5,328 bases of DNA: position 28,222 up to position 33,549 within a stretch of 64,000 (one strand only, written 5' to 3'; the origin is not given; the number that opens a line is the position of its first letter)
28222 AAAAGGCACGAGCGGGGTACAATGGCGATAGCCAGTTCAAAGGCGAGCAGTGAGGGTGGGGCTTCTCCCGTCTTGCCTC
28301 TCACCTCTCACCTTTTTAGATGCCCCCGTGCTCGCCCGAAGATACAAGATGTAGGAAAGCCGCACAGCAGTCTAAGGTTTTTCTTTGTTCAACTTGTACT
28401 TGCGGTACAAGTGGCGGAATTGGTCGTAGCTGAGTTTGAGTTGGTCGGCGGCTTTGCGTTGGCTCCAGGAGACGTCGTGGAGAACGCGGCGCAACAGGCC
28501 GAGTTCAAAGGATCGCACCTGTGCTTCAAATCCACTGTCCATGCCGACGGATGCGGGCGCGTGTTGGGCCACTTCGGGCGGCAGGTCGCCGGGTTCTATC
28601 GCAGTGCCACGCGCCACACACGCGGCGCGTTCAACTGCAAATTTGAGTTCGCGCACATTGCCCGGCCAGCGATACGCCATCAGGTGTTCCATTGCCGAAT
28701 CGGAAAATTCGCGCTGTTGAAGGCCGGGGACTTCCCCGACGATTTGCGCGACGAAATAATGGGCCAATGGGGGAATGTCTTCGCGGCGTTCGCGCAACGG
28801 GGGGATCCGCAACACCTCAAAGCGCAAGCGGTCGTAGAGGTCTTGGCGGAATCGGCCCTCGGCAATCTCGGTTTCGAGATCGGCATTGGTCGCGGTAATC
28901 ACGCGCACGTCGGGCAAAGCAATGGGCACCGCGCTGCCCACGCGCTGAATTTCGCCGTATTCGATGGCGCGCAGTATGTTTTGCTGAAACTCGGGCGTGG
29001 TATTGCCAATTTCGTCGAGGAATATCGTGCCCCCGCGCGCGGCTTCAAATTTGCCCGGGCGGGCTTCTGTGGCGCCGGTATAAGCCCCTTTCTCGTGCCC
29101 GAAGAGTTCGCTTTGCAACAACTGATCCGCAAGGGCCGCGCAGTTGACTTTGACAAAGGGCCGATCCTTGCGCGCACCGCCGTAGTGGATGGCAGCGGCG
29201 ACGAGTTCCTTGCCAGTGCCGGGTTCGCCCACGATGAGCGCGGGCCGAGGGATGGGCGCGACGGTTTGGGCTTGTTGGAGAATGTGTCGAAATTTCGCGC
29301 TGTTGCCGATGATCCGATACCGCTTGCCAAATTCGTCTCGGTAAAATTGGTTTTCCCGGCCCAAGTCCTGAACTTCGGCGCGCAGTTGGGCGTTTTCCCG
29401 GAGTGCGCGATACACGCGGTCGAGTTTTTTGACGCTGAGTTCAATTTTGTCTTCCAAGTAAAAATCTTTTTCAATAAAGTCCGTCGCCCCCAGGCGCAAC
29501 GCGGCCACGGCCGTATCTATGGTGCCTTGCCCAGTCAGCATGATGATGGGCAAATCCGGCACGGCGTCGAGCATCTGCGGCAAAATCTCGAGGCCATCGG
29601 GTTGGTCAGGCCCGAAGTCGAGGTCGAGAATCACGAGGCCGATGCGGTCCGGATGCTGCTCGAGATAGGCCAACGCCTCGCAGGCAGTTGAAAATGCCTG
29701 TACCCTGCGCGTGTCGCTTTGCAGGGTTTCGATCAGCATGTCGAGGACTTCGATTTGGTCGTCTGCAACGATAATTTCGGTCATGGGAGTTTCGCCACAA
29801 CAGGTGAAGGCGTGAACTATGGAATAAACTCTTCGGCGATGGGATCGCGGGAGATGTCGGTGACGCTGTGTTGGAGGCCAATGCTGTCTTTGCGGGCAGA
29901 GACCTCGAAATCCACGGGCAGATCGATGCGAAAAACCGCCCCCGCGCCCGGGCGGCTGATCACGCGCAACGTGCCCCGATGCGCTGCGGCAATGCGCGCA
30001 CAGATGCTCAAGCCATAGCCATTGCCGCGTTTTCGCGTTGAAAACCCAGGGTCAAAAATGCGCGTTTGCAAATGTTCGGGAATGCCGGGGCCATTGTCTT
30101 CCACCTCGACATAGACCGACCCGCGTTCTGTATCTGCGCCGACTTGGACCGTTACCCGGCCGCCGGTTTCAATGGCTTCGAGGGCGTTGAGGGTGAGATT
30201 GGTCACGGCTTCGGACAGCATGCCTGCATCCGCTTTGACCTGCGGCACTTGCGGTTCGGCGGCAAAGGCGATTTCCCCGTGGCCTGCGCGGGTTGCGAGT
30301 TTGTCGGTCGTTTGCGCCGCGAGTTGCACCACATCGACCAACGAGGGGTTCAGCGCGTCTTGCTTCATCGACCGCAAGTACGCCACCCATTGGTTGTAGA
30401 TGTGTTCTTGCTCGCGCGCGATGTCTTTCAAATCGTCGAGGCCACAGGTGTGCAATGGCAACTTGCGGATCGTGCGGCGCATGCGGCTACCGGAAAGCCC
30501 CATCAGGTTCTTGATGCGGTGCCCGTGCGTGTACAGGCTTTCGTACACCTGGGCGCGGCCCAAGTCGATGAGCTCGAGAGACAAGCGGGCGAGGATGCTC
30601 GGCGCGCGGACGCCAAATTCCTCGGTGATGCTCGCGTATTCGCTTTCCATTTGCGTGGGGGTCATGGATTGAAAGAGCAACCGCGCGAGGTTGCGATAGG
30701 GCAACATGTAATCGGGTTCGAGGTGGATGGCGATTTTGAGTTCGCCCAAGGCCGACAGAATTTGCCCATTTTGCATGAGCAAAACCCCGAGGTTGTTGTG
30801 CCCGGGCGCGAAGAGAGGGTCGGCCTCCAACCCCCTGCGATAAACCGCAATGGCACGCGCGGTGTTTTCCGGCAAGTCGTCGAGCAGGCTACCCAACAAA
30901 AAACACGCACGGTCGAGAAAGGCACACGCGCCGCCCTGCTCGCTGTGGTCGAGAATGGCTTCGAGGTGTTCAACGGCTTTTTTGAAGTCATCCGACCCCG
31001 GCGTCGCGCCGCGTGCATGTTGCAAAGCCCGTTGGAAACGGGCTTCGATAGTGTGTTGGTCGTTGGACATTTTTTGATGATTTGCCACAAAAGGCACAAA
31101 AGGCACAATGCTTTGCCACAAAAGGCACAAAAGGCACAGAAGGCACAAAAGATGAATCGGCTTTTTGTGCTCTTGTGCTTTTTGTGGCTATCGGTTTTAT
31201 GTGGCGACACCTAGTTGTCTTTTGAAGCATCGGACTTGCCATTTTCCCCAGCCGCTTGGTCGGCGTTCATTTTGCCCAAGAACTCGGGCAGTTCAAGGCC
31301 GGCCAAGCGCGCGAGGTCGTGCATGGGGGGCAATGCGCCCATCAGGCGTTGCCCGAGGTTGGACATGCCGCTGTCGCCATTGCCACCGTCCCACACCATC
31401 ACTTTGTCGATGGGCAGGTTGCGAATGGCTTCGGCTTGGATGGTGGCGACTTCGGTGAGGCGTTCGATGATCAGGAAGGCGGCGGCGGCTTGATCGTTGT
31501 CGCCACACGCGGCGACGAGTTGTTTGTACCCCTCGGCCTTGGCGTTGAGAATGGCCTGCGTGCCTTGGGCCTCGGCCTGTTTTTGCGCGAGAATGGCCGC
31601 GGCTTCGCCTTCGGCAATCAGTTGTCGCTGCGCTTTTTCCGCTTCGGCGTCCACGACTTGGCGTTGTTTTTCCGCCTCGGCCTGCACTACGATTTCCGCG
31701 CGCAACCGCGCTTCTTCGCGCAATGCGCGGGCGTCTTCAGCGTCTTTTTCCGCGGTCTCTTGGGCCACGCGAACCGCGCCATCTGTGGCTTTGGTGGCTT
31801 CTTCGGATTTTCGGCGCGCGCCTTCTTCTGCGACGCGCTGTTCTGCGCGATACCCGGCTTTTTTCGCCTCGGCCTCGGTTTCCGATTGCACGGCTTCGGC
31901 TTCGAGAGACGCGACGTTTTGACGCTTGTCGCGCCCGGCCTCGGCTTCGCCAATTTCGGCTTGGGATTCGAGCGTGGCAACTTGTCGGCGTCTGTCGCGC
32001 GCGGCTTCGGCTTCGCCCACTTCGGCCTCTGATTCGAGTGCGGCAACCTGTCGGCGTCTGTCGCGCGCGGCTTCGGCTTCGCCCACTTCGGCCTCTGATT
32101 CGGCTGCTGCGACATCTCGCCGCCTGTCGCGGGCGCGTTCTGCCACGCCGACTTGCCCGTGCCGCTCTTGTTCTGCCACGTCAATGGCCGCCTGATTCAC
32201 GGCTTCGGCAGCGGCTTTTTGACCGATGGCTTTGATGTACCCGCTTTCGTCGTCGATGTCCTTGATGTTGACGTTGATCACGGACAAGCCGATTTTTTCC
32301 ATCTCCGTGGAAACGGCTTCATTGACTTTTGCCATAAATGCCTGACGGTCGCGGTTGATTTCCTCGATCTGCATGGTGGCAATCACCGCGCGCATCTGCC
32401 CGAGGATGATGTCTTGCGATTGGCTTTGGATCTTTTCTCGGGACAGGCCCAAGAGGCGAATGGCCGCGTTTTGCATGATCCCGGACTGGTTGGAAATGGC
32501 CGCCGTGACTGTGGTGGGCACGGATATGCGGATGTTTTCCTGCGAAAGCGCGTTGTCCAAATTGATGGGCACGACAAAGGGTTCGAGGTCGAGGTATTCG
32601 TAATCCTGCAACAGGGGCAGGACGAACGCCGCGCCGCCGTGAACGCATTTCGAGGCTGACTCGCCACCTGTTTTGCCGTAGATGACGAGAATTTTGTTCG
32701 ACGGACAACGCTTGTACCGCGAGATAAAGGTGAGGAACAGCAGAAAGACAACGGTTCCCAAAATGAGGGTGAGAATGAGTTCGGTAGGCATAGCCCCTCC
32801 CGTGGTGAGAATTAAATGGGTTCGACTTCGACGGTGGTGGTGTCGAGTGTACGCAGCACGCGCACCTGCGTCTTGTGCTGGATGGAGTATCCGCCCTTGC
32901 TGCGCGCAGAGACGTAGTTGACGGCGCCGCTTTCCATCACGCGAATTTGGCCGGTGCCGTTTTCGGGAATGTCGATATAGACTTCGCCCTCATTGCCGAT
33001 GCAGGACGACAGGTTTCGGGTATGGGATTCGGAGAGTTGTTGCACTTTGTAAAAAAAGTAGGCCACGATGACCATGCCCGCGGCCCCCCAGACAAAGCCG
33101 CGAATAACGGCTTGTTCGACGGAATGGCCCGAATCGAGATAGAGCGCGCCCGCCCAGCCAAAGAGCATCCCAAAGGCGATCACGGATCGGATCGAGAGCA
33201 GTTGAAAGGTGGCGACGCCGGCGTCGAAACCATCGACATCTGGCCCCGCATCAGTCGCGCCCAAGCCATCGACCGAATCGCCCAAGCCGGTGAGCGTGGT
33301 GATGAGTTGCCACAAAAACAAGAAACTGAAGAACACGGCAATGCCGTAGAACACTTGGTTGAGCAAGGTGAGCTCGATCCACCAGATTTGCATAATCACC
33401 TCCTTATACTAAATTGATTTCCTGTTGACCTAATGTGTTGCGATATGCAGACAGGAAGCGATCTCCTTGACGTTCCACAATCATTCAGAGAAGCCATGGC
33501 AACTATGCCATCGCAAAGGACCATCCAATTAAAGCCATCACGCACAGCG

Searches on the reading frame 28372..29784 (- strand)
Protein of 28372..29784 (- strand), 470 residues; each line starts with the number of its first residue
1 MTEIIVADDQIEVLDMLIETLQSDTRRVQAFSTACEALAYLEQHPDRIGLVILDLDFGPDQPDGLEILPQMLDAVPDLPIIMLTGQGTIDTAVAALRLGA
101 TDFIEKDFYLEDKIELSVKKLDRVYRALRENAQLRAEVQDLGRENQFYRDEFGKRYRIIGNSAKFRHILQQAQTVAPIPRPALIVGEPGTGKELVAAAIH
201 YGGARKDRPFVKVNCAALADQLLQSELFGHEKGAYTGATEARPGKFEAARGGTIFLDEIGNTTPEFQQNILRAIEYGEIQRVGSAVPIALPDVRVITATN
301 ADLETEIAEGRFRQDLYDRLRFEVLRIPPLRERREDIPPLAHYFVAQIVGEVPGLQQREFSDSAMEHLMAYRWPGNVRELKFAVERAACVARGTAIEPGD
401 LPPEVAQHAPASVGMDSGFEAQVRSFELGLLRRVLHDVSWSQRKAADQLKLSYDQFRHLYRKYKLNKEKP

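Call 8: search_protein_families(library=pfam, proteins=[window:28372-29784:-], max_evalue=0.001)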
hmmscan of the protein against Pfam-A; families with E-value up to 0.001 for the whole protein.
window:28372-29784:- (470 aa): 8 families
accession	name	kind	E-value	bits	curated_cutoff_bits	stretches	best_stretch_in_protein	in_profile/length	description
PF00158.32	Sigma54_activat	-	3e-60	203.2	20.2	1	158-321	1-163/168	Sigma-54 interaction domain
PF25601.1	AAA_lid_14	-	2.5e-24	85.3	27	1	331-411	1-80/87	AAA+ ATPase lid domain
PF00072.30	Response_reg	-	5.4e-17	62.4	30.2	1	4-111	1-104/111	Response regulator receiver domain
PF14532.12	Sigma54_activ_2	-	1.6e-15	58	25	1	159-330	1-138/138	Sigma-54 interaction domain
PF07728.20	AAA_5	-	1e-06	29.2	22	1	183-301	3-123/139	AAA domain (dynein-related subfamily)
PF00004.35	AAA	-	0.0001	23.2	21.2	1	183-313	2-124/131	ATPase family associated with various cellular activities (AAA)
PF07724.20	AAA_2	-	0.00028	21.4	27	1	183-311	7-135/166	AAA domain (Cdc48 subfamily)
PF01078.27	Mg_chelatase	-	0.00034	20.5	20.3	0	237-282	93-138/207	Magnesium chelatase, subunit ChlI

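Call 37: search_protein_families(library=ncbifam, proteins=[window:28372-29784:-], max_evalue=0.1)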
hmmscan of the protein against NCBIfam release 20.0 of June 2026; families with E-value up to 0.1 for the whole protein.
window:28372-29784:- (470 aa): 94 families (the best 25 are shown)
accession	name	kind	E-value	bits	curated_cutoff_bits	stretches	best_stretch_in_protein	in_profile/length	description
TIGR02974.1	phageshock_pspF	equivalog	2.6e-101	339.2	443.55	2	158-388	1-230/336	phage shock protein operon transcriptional activator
TIGR01817.1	nifA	equivalog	4.1e-97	326.1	528.85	1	123-401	165-438/534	nif-specific transcriptional activator NifA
TIGR01818.1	ntrC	equivalog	3.5e-94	316.2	558.6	1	4-415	1-392/463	nitrogen regulation protein NR(I)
NF008469.0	PRK11361.1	equivalog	9.2e-92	308.1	714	1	3-416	6-401/461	acetoacetate metabolism transcriptional regulator AtoC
NF051870.1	NAssimRespRegNtrX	equivalog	9.9e-89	298.3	600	1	1-409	1-389/452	nitrogen assimilation response regulator NtrX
TIGR02915.1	PEP_resp_reg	equivalog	2.7e-88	296.8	502.6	1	7-465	4-444/445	PEP-CTERM-box response regulator transcription factor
NF003451.0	PRK05022.1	equivalog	6.9e-88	295.6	476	1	125-465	159-510/512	nitric oxide reductase transcriptional regulator NorR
NF038308.1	RNA_repair_RtcR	equivalog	4e-85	286.6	650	1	144-413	169-444/530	RNA repair transcriptional activator RtcR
NF008622.0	PRK11608.1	equivalog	9e-84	281.3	529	1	157-467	7-327/329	phage shock protein operon transcriptional activator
NF007689.0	PRK10365.1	equivalog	1.5e-83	281.1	760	1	3-408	7-389/441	sigma-54-dependent response regulator transcription factor ZraR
NF041946.1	LuxO_transreg_Vib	equivalog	1.5e-78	264.7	800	1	27-412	22-387/463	quorum-sensing sigma-54 dependent transcriptional regulator LuxO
NF011695.0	PRK15115.1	equivalog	1.4e-76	258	763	1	3-446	8-419/445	two-component system response regulator GlrR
NF049963.1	RespRegFlgRCampy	domain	2.1e-75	254.2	750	1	4-465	3-429/429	fla regulon two-component system response regulator FlgR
NF041552.1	TF_PrdR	equivalog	1.5e-74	251.4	795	1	150-452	261-565/577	sigma-54 dependent transcriptional regulator PrdR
NF008176.1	PRK10923.1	equivalog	2.6e-73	247.2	620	1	4-409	6-389/469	nitrogen regulation protein NR(I)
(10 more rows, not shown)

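Call 61: search_solved_structures(query=window:28372-29784:-, max_evalue=1e-20)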
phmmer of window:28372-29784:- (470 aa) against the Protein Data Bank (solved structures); distinct sequences matched with E-value up to 1e-20: 35.
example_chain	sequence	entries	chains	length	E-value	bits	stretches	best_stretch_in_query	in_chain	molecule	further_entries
4l4u_A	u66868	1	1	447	2.7e-76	260.2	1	4-464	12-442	Transcriptional regulator (NtrC family)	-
1ny5_A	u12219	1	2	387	9.4e-75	255.1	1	4-401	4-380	transcriptional regulator (NtrC family)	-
9qq6_C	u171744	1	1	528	3.7e-74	253.2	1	140-396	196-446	Nif-specific regulatory protein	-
2vii_A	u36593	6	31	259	5.7e-73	249.3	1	157-398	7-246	PSP OPERON TRANSCRIPTIONAL ACTIVATOR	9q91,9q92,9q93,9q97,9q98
2bjw_A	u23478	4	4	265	5.8e-73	249.2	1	157-398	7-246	PSP OPERON TRANSCRIPTIONAL ACTIVATOR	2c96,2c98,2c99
9q90_1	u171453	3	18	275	6.4e-73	249.1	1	157-398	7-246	Psp operon transcriptional activator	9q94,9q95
5nss_F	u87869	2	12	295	6.9e-73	249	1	157-398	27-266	Psp operon transcriptional activator | Transcription activator PspF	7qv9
4qnm_A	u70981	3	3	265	1.5e-72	247.9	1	157-398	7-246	Psp operon transcriptional activator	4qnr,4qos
2c9c_A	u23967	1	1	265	4e-72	246.5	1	157-398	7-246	PSP OPERON TRANSCRIPTIONAL ACTIVATOR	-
2bjv_A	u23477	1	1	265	4e-72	246.5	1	157-398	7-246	PSP OPERON TRANSCRIPTIONAL ACTIVATOR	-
1ojl_A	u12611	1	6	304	3.9e-71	243.2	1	158-412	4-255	TRANSCRIPTIONAL REGULATORY PROTEIN ZRAR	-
5m7n_A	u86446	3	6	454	4.4e-67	229.9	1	3-411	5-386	Nitrogen assimilation regulatory protein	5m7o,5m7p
3dzd_A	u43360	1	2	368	6.9e-67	229.2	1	4-398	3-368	Transcriptional regulator (NtrC family)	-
5ep0_A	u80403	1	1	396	1.3e-63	218.4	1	7-408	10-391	Putative repressor protein luxO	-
4ly6_A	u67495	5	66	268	1.2e-59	205.3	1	142-401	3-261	Transcriptional regulator (NtrC family)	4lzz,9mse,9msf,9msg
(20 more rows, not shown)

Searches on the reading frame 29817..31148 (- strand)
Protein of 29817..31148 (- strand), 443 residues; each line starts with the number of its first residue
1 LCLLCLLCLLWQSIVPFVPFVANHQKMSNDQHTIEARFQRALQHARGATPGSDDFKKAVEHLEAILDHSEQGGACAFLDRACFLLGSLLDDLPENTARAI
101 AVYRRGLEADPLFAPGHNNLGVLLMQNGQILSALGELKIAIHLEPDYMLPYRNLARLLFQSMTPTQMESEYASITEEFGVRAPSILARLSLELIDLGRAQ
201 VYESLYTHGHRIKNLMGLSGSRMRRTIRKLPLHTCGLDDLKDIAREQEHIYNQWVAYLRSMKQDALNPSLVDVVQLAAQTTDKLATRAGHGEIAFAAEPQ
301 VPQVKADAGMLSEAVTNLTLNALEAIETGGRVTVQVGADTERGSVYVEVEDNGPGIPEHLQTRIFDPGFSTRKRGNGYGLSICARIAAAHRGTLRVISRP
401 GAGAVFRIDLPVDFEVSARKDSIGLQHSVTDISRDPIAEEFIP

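Call 8: search_protein_families(library=pfam, proteins=[window:29817-31148:-], max_evalue=0.001)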
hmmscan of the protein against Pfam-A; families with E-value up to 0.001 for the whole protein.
window:29817-31148:- (443 aa): 5 families
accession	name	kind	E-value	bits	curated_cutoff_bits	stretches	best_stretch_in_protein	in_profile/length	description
PF02518.31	HATPase_c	-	5.8e-24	85.1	26.4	1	307-412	2-109/111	Histidine kinase-, DNA gyrase B-, and HSP90-like ATPase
PF13414.12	TPR_11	-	3.3e-06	27.1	26.8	0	98-128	12-42/42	TPR repeat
PF13431.12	TPR_17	-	9.2e-06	26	24.4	0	103-133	2-32/34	Tetratricopeptide repeat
PF07719.23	TPR_2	-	0.00031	21.1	27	0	115-147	2-34/34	Tetratricopeptide repeat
PF13428.12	TPR_14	-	0.00041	21.2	23.5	0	95-120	16-41/44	Tetratricopeptide repeat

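Call 37: search_protein_families(library=ncbifam, proteins=[window:29817-31148:-], max_evalue=0.1)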
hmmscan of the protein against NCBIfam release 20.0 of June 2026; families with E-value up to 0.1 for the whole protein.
window:29817-31148:- (443 aa): 89 families (the best 25 are shown)
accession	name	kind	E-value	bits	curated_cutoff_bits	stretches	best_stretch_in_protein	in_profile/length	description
NF008468.0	PRK11360.1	equivalog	1.3e-34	119.6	646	1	272-414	466-610/616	two-component system sensor histidine kinase AtoS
NF007688.0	PRK10364.1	equivalog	6.8e-28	97.6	479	1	291-415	332-454/460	two-component system sensor histidine kinase ZraS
NF010411.0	PRK13837.1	equivalog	8e-24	83.7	647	1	271-422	520-685/828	two-component system VirA-like sensor kinase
NF052574.1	HisKinEspCMyxo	equivalog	7.7e-23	80.6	1200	1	300-414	520-639/785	serine histidine kinase EspC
NF006800.0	PRK09303.1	equivalog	1.1e-21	77.2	342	1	259-412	218-377/383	histidine kinase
TIGR02916.1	PEP_his_kin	equivalog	2.8e-21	75.8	300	1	252-411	525-679/679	XrtA/PEP-CTERM system histidine kinase PrsK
NF038348.1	T2SS_HK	subfamily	1.4e-20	73.3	450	1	300-412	461-573/574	histidine kinase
NF008312.0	PRK11100.1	equivalog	2.1e-20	73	356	1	263-413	321-475/477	two-component system sensor histidine kinase CreC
NF046044.1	PnpS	equivalog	7.3e-20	71.3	400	1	264-411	238-390/390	two-component system histidine kinase PnpS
NF046026.1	HisKinCckACaul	equivalog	2.4e-19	68.9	1000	1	300-421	402-541/678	cell cycle histidine kinase CckA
NF007004.0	PRK09467.1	equivalog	1.4e-18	67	415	1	242-413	271-437/440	two-component system sensor histidine kinase EnvZ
NF052573.1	HisKinEspAMyxo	equivalog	2e-18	65.8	1400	1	264-412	459-611/755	serine histidine kinase EspA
NF053867.1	SprKinKinDBac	equivalog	2.6e-18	65.7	775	1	309-413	396-498/500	sporulation kinase KinD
NF040691.1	MtrAB_MtrB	equivalog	3.1e-18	66.1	450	1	268-418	346-498/507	MtrAB system histidine kinase MtrB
NF008298.1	PRK11086.1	subfamily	7.5e-18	64.2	520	1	296-414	407-527/529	DcuS/MalK family sensor histidine kinase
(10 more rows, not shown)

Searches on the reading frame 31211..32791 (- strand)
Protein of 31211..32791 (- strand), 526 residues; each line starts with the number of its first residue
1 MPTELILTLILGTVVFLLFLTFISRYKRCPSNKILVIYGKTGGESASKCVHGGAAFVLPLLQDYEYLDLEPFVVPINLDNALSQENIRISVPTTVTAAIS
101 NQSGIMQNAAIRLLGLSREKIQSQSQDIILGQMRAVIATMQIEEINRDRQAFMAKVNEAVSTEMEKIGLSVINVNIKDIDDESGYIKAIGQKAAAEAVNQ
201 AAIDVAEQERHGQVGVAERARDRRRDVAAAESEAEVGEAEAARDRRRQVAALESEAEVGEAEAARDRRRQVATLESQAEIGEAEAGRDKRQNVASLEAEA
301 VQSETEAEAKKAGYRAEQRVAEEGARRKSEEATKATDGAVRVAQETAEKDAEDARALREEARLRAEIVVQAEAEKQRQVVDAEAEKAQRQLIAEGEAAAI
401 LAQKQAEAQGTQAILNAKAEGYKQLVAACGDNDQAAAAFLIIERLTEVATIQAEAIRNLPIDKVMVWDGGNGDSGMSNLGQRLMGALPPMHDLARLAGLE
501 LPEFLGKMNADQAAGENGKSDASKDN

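Call 8: search_protein_families(library=pfam, proteins=[window:31211-32791:-], max_evalue=0.001)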
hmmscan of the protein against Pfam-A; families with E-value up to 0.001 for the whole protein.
window:31211-32791:- (526 aa): 1 family
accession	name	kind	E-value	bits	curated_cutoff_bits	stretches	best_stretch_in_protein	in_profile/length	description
PF01145.31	Band_7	-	2.5e-27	96.5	23.6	1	30-209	4-175/176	SPFH domain / Band 7 family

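Call 37: search_protein_families(library=ncbifam, proteins=[window:31211-32791:-], max_evalue=0.1)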
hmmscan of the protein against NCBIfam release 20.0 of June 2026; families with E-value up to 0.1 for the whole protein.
window:31211-32791:- (526 aa): 1 family
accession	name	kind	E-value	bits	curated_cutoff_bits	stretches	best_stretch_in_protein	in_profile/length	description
NF058507.1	FlotScfldFlot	equivalog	1.6e-41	142.9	700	2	8-264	3-264/477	flotillin lipid rafts scaffold protein FloT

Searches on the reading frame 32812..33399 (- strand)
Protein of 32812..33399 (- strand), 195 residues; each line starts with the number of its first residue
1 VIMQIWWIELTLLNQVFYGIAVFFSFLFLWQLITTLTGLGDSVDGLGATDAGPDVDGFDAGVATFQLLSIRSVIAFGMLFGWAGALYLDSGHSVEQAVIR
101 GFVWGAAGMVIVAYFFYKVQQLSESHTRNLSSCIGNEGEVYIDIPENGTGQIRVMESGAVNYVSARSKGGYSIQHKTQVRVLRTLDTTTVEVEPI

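Call 8: search_protein_families(library=pfam, proteins=[window:32812-33399:-], max_evalue=0.001)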
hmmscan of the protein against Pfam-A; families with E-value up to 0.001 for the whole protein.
window:32812-33399:- (195 aa): 0 families

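Call 37: search_protein_families(library=ncbifam, proteins=[window:32812-33399:-], max_evalue=0.1)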
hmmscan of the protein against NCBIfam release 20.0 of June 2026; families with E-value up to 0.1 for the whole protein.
window:32812-33399:- (195 aa): 0 families

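Call 73: search_protein_families(library=pfam, proteins=[window:32812-33399:-], max_evalue=10)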
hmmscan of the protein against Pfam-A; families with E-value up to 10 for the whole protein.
window:32812-33399:- (195 aa): 2 families
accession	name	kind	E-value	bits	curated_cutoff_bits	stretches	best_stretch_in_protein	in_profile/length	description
PF01957.25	NfeD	-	0.072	13.7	29.1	1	132-193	3-56/57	NfeD-like C-terminal, partner-binding domain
PF07219.19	HemY_N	-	0.81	10.3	31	1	4-43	8-47/107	HemY protein N-terminus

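Call 75: search_protein_families(library=pfam, alignment_id=A4, max_evalue=1)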
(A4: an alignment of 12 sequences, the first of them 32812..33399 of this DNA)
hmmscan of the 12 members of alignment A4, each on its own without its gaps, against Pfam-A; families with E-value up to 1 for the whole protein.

A. member 1, window:32812-33399:- (195 aa): 2 families
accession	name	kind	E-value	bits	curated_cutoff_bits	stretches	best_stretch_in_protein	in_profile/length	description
PF01957.25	NfeD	-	0.072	13.7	29.1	1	132-193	3-56/57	NfeD-like C-terminal, partner-binding domain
PF07219.19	HemY_N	-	0.81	10.3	31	1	4-43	8-47/107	HemY protein N-terminus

B. families by the number of members that match (of 12 scanned): 3 families
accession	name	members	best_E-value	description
PF01957.25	NfeD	9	0.013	NfeD-like C-terminal, partner-binding domain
PF09154.16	Alpha-amy_C_pro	3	0.16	Alpha-amylase C-terminal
PF07219.19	HemY_N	2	0.42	HemY protein N-terminus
